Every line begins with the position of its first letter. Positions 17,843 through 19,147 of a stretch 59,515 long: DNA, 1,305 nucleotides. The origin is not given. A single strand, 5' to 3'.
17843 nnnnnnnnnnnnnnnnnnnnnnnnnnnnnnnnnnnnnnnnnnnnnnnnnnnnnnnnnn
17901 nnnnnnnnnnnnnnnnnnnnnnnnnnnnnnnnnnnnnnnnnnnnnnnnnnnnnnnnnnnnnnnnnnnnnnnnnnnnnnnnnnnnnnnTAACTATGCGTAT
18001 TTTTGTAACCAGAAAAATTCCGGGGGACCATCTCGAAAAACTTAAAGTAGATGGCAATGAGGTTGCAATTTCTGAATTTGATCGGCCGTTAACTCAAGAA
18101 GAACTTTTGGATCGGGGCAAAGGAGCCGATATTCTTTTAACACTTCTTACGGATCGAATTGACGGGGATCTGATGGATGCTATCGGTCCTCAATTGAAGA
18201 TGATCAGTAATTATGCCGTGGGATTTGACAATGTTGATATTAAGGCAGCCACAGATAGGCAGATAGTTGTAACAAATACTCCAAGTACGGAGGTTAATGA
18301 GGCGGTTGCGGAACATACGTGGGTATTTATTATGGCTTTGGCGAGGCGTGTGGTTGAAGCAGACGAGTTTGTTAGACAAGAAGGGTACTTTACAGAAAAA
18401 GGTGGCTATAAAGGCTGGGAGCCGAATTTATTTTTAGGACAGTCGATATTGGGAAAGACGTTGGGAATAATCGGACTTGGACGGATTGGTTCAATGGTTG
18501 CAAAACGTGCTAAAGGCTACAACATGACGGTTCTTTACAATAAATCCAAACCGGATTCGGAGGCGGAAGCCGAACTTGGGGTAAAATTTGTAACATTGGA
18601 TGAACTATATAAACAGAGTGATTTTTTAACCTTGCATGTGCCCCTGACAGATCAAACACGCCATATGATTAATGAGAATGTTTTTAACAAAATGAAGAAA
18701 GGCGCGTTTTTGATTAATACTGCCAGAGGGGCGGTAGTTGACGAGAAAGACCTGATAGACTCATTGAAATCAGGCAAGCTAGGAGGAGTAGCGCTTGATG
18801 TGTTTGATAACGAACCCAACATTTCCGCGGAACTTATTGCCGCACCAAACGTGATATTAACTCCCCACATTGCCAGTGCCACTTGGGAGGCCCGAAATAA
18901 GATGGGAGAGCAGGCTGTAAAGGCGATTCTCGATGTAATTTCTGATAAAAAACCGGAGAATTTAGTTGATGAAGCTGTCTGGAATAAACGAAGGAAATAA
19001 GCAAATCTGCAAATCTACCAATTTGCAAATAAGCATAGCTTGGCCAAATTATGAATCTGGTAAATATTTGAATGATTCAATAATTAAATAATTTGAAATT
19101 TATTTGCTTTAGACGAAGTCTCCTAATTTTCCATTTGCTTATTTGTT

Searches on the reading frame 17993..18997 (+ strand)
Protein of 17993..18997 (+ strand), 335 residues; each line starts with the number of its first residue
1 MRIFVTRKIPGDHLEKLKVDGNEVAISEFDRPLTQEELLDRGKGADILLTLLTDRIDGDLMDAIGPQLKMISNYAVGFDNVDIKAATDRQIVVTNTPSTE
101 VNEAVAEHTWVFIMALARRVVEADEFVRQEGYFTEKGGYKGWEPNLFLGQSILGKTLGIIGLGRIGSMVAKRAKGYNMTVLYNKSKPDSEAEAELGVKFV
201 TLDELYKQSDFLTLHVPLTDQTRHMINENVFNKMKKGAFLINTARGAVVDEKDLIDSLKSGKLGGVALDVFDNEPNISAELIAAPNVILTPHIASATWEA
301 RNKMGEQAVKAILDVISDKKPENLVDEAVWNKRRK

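Call 88: search_protein_families(library=pfam, proteins=[window:17993-18997:+], max_evalue=0.001)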
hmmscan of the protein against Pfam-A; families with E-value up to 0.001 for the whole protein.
window:17993-18997:+ (335 aa): 5 families
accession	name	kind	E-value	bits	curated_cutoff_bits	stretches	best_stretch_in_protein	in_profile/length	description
PF02826.25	2-Hacid_dh_C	-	4.7e-63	212.2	25.1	1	112-294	3-178/178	D-isomer specific 2-hydroxyacid dehydrogenase, NAD binding domain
PF00389.36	2-Hacid_dh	-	2.3e-28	99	24.6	1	5-325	3-133/134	D-isomer specific 2-hydroxyacid dehydrogenase, catalytic domain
PF03446.21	NAD_binding_2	-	5.6e-08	33.4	21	1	157-262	2-111/161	NAD binding domain of 6-phosphogluconate dehydrogenase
PF07991.19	KARI_N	-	7.9e-07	29.2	20.6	1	152-241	2-92/165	Acetohydroxy acid isomeroreductase, NADPH-binding domain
PF03807.23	F420_oxidored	-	0.00061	20.8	21.6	0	157-242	2-90/94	NADP oxidoreductase coenzyme F420-dependent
